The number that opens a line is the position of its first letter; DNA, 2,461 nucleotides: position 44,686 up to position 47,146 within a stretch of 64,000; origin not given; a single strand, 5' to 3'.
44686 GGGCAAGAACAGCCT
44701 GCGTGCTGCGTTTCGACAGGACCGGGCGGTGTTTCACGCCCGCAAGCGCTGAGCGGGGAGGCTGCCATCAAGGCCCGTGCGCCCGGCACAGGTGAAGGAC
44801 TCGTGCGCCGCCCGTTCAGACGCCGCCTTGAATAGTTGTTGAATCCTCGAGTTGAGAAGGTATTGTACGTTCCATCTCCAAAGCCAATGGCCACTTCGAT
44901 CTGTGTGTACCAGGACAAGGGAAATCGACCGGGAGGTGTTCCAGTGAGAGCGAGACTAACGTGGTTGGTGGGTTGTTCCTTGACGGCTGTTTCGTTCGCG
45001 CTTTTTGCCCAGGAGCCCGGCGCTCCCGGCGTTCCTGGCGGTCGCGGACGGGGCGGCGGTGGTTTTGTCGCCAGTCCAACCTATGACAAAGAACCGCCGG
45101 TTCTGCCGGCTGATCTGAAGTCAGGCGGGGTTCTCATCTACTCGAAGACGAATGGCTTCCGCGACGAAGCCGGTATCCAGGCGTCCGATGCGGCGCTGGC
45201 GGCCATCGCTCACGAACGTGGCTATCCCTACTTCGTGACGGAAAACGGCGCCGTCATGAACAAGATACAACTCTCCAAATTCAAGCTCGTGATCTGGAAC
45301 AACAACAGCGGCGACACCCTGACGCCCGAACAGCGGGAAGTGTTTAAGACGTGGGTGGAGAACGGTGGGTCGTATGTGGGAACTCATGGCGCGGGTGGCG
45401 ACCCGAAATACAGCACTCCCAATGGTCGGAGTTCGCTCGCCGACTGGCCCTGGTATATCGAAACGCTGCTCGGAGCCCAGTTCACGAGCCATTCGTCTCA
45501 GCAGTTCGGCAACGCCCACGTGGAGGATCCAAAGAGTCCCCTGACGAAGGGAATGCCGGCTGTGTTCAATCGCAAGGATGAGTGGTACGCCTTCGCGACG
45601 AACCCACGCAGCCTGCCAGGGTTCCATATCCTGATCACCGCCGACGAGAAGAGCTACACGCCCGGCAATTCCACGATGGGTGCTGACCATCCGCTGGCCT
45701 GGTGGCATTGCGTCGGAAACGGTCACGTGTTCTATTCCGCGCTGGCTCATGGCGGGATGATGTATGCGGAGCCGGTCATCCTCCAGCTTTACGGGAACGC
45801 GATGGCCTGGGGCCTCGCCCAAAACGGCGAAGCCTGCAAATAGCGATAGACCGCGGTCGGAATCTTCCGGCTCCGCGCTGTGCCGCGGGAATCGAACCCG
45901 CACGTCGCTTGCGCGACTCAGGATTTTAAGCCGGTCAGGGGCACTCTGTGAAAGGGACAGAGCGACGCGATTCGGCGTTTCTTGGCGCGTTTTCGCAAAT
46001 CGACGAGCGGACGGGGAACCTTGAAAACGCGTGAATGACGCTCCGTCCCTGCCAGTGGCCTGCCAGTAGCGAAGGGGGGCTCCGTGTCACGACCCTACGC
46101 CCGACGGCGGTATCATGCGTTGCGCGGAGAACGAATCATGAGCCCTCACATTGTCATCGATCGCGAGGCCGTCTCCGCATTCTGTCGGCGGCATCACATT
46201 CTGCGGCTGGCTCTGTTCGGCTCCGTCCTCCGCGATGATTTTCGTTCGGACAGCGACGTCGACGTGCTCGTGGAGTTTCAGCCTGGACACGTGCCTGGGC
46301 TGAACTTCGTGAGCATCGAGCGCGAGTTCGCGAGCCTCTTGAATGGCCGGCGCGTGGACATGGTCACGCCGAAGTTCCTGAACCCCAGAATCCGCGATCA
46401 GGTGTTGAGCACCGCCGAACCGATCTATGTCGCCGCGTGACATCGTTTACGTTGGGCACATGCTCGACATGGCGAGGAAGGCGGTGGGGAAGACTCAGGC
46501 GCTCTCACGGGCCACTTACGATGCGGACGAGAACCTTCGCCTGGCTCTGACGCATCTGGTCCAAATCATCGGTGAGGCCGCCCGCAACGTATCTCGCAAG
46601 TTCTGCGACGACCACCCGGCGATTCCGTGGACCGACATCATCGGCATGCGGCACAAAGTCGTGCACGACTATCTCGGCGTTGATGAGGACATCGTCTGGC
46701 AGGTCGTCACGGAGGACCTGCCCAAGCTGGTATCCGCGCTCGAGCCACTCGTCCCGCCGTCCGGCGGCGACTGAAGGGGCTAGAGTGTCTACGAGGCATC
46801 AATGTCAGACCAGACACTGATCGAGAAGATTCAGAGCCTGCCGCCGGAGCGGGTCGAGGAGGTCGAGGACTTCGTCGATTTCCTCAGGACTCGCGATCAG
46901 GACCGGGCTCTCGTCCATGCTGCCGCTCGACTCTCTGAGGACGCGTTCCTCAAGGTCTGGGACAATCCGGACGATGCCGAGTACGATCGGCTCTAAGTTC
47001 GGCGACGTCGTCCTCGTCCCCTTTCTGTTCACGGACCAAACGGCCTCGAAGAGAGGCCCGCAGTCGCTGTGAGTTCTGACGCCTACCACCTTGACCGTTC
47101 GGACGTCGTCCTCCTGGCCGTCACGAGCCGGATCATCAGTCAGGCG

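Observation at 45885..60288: tRNA-Leu(UAA) sequence occurs three times, all breaking at the anticodon loop: orphan 3' part, intact gene, orphan 5' half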

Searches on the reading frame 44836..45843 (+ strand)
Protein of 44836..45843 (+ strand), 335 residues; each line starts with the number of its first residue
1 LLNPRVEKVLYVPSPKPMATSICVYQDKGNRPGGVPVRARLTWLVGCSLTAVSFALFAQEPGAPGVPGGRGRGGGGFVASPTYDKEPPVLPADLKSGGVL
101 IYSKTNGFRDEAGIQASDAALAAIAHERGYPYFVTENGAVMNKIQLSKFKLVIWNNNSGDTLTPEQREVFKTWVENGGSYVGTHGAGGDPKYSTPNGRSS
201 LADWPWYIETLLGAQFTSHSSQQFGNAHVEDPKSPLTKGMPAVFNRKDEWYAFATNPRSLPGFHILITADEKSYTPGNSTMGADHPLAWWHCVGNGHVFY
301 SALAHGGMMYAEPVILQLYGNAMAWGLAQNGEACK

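Call 10: search_protein_families(library=pfam, proteins=[window:44836-45843:+], max_evalue=0.01)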
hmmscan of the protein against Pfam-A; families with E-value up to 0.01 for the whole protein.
window:44836-45843:+ (335 aa): 1 family
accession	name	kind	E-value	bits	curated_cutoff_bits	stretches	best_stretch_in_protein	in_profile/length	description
PF06283.17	ThuA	-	3.6e-47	161.8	33.4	1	99-325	2-208/209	Trehalose utilisation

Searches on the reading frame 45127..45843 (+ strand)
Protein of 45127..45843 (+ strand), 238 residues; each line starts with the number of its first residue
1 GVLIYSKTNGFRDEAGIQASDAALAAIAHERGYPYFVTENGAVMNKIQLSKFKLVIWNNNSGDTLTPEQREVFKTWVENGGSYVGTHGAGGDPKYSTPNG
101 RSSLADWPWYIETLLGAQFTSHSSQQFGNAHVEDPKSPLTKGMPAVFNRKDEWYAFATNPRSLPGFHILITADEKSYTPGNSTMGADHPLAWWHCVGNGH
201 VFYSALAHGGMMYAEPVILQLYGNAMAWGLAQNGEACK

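Call 21: find_related_loci(query=window:45127-45843:+, collection=genome_contigs, flank=10000)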
Query window:45127-45843:+ (238 aa) in genome_contigs; peptide patterns used: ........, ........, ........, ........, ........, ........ (x = any residue, [..] = any of these).
73 stretches matched a pattern; 37 encode a relative of the query (tblastn E <= 1e-3); 36 distinct loci.
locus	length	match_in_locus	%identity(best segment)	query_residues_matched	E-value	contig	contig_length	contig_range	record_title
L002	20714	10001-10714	91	1-238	7e-151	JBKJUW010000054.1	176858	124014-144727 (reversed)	MAG: Gemmatimonadaceae bacterium isolate ant_bin.87 S1Ck117_4139183_flag_0_multi_23.2423_len_176858, whole genome shotgu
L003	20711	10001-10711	89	1-237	2e-148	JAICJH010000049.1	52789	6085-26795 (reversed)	MAG: Bryobacteraceae bacterium isolate GZL_FP_2_bin.159 k141_2858920_length_52789_cov_11.9964, whole genome shotgun sequ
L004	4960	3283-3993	89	1-237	8e-150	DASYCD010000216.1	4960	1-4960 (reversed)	MAG TPA_asm: Bryobacteraceae bacterium isolate SMAG_U4924 k141_2939492, whole genome shotgun sequence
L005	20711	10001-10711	88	1-237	1e-146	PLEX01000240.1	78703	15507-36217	MAG: Bryobacterales bacterium isolate bog_234 73.20110800_S3S.41_contig_1843, whole genome shotgun sequence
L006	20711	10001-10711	88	1-237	2e-146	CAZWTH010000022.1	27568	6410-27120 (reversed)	MAG TPA_asm: uncultured Solibacteraceae bacterium isolate binchicken_co84_147 genome assembly, contig: k141_852310, whol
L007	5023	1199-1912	86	1-238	4e-146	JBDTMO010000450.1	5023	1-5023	MAG: bacterium isolate cluster3_bin.128 NODE_95152_length_5023_cov_6.082729, whole genome shotgun sequence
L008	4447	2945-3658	87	1-238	4e-147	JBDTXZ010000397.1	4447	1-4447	MAG: bacterium isolate cluster4_bin.128 NODE_85728_length_4447_cov_7.153461, whole genome shotgun sequence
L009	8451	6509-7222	92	1-238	1e-144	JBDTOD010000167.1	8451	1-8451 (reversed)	MAG: bacterium isolate cluster3_bin.166 NODE_40654_length_8451_cov_12.472249, whole genome shotgun sequence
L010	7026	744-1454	86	1-237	2e-144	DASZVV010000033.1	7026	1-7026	MAG TPA_asm: Bryobacteraceae bacterium isolate SMAG_U6140 k141_270274, whole genome shotgun sequence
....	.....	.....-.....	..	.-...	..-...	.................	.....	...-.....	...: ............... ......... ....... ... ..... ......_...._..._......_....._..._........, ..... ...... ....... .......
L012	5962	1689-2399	86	1-237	2e-144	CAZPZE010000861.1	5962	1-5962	MAG TPA_asm: uncultured Solibacteraceae bacterium isolate binchicken_co84_207 genome assembly, contig: k141_2629195, who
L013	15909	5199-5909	85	1-237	4e-142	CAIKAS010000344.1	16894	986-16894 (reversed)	MAG: uncultured Acidobacteriia bacterium isolate AM-2014_bin-4081 genome assembly, contig: bin-4081:344/364, whole genom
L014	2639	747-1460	87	1-238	5e-149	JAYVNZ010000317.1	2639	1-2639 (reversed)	MAG: Gemmatimonadaceae bacterium isolate GL65_UP_concoct_61 GL65_UP_concoct_61_316, whole genome shotgun sequence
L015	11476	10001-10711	83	1-237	1e-137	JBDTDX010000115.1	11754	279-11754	MAG: Granulicella sp. isolate cluster2_bin.19 k127_1583820, whole genome shotgun sequence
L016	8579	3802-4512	78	1-237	8e-133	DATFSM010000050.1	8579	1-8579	MAG TPA_asm: Bryobacteraceae bacterium isolate SMAG_U9384 k141_3213606, whole genome shotgun sequence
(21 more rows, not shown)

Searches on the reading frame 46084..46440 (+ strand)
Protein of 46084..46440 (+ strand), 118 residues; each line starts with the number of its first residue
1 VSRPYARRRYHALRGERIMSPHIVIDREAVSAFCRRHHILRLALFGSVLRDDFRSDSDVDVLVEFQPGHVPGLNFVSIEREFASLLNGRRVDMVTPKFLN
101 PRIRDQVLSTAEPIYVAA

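Call 10: search_protein_families(library=pfam, proteins=[window:46084-46440:+], max_evalue=0.01)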
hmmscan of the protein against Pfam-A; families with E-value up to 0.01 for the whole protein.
window:46084-46440:+ (118 aa): 2 families
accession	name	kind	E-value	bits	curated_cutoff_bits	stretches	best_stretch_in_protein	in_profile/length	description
PF01909.29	NTP_transf_2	-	1.2e-12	48.5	21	1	28-108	3-87/93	Nucleotidyltransferase domain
PF18765.7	Polbeta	-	2.2e-09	37.8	26.9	1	32-115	5-88/93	Polymerase beta, Nucleotidyltransferase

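Call 64: search_protein_families(library=phrogs, proteins=[window:46084-46440:+], max_evalue=0.001)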
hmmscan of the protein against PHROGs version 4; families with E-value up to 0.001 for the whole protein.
window:46084-46440:+ (118 aa): 0 families

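Call 93: search_protein_families(library=padloc, proteins=[window:46084-46440:+], max_evalue=0.001)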
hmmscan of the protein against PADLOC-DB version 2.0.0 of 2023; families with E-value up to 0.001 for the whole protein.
window:46084-46440:+ (118 aa): 6 families
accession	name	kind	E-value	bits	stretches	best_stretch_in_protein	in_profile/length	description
PDLC04902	PDC-S09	-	2.1e-26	90.1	1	19-115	1-95/97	-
PDLC04904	PDC-S09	-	2.2e-22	77.2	1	23-114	9-98/104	-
PDLC04905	PDC-S09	-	2.9e-22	76.9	1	19-117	1-101/101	-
PDLC04906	PDC-S09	-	3.8e-18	63.7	1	30-112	15-96/98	-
PDLC04903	PDC-S09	-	4.5e-06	24.9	1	38-63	25-50/108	-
PDLC04907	PDC-S09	-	3.1e-05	22.1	1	32-66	20-54/114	-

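Call 94: search_protein_families(library=ncbifam, proteins=[window:46084-46440:+], max_evalue=0.001)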
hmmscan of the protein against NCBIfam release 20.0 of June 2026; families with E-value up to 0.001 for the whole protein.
window:46084-46440:+ (118 aa): 1 family
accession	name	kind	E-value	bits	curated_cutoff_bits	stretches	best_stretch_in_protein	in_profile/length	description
NF047752.1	MntA_antitoxin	equivalog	3.3e-10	39.8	60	1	38-116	6-82/106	type VII toxin-antitoxin system MntA family adenylyltransferase antitoxin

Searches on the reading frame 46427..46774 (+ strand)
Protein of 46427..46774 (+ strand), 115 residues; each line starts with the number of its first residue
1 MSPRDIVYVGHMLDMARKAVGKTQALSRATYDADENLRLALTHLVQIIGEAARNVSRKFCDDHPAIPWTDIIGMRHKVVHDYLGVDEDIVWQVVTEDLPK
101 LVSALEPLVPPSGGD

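Call 10: search_protein_families(library=pfam, proteins=[window:46427-46774:+], max_evalue=0.01)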
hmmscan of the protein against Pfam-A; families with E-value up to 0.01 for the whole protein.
window:46427-46774:+ (115 aa): 1 family
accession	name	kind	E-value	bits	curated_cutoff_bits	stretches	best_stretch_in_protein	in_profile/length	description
PF01934.22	HepT-like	-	1.7e-23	83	23.5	1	14-106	3-118/120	Ribonuclease HepT-like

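Call 14: find_encoding_contigs(protein=window:46427-46774:+, flank=10000, max_places=10)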
Protein window:46427-46774:+ (115 aa): 1 contig read that carries it; 1 place shown.
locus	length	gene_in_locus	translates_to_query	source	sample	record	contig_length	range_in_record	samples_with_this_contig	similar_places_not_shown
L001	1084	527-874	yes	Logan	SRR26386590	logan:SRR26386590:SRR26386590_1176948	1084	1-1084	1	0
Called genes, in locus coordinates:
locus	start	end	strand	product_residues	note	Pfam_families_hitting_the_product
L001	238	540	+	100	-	PF01909:NTP_transf_2, PF18765:Polbeta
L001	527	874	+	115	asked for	PF01934:HepT-like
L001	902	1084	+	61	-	?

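Call 64: search_protein_families(library=phrogs, proteins=[window:46427-46774:+], max_evalue=0.001)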
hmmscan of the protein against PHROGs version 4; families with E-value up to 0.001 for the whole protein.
window:46427-46774:+ (115 aa): 0 families

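Call 89: find_homologous_proteins(query=window:46427-46774:+, max_evalue=1e-15)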
Query window:46427-46774:+ (115 aa): 1800 proteins with E <= 1e-15 among 1897 candidates; the best 120 are listed.
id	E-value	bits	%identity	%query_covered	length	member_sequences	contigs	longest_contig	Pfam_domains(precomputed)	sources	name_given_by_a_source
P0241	6.1e-61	222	91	96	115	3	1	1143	PF01934.23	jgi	jgi:uncharacterized protein with HEPN domain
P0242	2.0e-59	217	90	90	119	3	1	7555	PF01934.23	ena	-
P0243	2.8e-58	213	84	92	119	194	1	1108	PF01934.23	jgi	jgi:uncharacterized protein with HEPN domain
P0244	3.7e-58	213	86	90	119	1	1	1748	PF01934.23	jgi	jgi:uncharacterized protein with HEPN domain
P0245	4.0e-58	213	85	97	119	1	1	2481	PF01934.23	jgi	jgi:uncharacterized protein with HEPN domain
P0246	7.4e-58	212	82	99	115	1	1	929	PF01934.23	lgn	-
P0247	1.0e-57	211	80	100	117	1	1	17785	PF01934.23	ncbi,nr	ncbi:MAG: DUF86 domain-containing protein [Acidobacteria bacterium]|nr:DUF86 domain-containing prote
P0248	1.3e-57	211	84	97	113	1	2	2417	PF01934.23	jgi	jgi:uncharacterized protein with HEPN domain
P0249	1.5e-57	211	85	97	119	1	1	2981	PF01934.23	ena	-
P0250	3.0e-57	210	84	97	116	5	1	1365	PF01934.23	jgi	jgi:uncharacterized protein with HEPN domain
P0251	6.9e-57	209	85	90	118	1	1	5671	PF01934.23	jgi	-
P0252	1.1e-56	208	82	97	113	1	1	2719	PF01934.23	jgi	jgi:uncharacterized protein with HEPN domain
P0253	1.4e-56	208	81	100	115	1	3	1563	PF01934.23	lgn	-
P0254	1.9e-56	207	80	97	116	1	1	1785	PF01934.23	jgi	jgi:uncharacterized protein with HEPN domain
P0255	2.1e-56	207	85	97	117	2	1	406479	PF01934.23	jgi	jgi:uncharacterized protein with HEPN domain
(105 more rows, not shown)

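Call 90: find_encoding_contigs(protein=P0242, flank=8000, max_places=2)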
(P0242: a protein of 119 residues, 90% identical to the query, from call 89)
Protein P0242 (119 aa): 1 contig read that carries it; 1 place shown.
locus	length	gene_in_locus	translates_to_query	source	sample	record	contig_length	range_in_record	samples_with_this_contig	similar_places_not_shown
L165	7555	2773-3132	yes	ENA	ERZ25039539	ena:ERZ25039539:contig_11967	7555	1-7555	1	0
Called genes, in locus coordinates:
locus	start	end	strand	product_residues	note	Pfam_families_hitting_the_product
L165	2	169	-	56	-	?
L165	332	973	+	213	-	PF07589:PEP_exosort_dom (weak)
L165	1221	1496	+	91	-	PF02810:SEC-C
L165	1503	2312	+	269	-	PF00795:CN_hydrolase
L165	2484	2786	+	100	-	PF01909:NTP_transf_2, PF18765:Polbeta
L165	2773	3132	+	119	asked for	PF01934:HepT-like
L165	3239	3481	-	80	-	-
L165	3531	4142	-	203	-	-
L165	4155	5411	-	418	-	PF02463:SMC_N (weak), PF13175:AAA_15 (faint), PF13304:AAA_21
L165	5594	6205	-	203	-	PF02687:FtsX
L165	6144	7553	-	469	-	?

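Call 91: find_encoding_contigs(protein=P0255, flank=8000, max_places=2)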
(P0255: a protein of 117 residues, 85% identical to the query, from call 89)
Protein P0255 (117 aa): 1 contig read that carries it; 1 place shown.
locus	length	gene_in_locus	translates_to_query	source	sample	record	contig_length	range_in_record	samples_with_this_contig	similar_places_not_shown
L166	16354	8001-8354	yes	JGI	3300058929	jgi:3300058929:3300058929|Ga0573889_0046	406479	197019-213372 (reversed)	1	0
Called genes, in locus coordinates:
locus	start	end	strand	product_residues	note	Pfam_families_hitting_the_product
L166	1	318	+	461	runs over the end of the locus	PF13520:AA_permease_2, PF00324:AA_permease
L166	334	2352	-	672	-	PF13432:TPR_16 (weak), PF00515:TPR_1 (weak), PF07719:TPR_2 (weak), PF13414:TPR_11 (weak), PF13424:TPR_12 (weak), PF13428:TPR_14 (weak), PF13432:TPR_16, PF13432:TPR_16, +14 more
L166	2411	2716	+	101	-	PF12823:DUF3817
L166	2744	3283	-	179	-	-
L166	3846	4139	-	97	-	-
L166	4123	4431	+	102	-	-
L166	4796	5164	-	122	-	-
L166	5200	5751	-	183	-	PF13098:Thioredoxin_2 (weak)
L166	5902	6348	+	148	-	PF12833:HTH_18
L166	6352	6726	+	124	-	PF00072:Response_reg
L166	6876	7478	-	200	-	-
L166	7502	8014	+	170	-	PF01909:NTP_transf_2, PF18765:Polbeta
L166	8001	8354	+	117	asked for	PF01934:HepT-like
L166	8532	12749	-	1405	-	PF04997:RNA_pol_Rpb1_1, PF00623:RNA_pol_Rpb1_2, PF04983:RNA_pol_Rpb1_3, PF05000:RNA_pol_Rpb1_4, PF04998:RNA_pol_Rpb1_5, PF01333:Apocytochr_F_C (faint), PF01551:Peptidase_M23 (faint), PF21668:RPOC_hybrid (faint), +2 more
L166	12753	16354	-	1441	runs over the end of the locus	PF04563:RNA_pol_Rpb2_1, PF04561:RNA_pol_Rpb2_2, PF04565:RNA_pol_Rpb2_3, PF10385:RNA_pol_Rpb2_45, PF00562:RNA_pol_Rpb2_6, PF04560:RNA_pol_Rpb2_7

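Call 94: search_protein_families(library=ncbifam, proteins=[window:46427-46774:+], max_evalue=0.001)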
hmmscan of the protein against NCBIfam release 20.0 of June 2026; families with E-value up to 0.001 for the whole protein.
window:46427-46774:+ (115 aa): 1 family
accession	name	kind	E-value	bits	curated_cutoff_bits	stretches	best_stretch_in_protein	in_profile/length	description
NF047751.1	HepT_toxin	equivalog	9e-09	35.3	60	1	61-101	77-117/120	type VII toxin-antitoxin system HepT family RNase toxin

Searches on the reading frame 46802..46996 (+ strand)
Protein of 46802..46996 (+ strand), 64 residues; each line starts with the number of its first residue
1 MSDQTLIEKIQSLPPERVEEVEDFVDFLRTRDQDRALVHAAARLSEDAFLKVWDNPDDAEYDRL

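Call 64: search_protein_families(library=phrogs, proteins=[window:46802-46996:+], max_evalue=0.001)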
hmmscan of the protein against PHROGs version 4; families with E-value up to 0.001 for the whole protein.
window:46802-46996:+ (64 aa): 0 families

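Call 94: search_protein_families(library=ncbifam, proteins=[window:46802-46996:+], max_evalue=0.001)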
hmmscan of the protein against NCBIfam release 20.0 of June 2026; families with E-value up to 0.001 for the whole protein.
window:46802-46996:+ (64 aa): 1 family
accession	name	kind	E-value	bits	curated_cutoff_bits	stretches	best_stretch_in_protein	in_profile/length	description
NF050009.1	TA_VapB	equivalog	3.7e-05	24.2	60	1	6-35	1-30/65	type II toxin-antitoxin system VapB family antitoxin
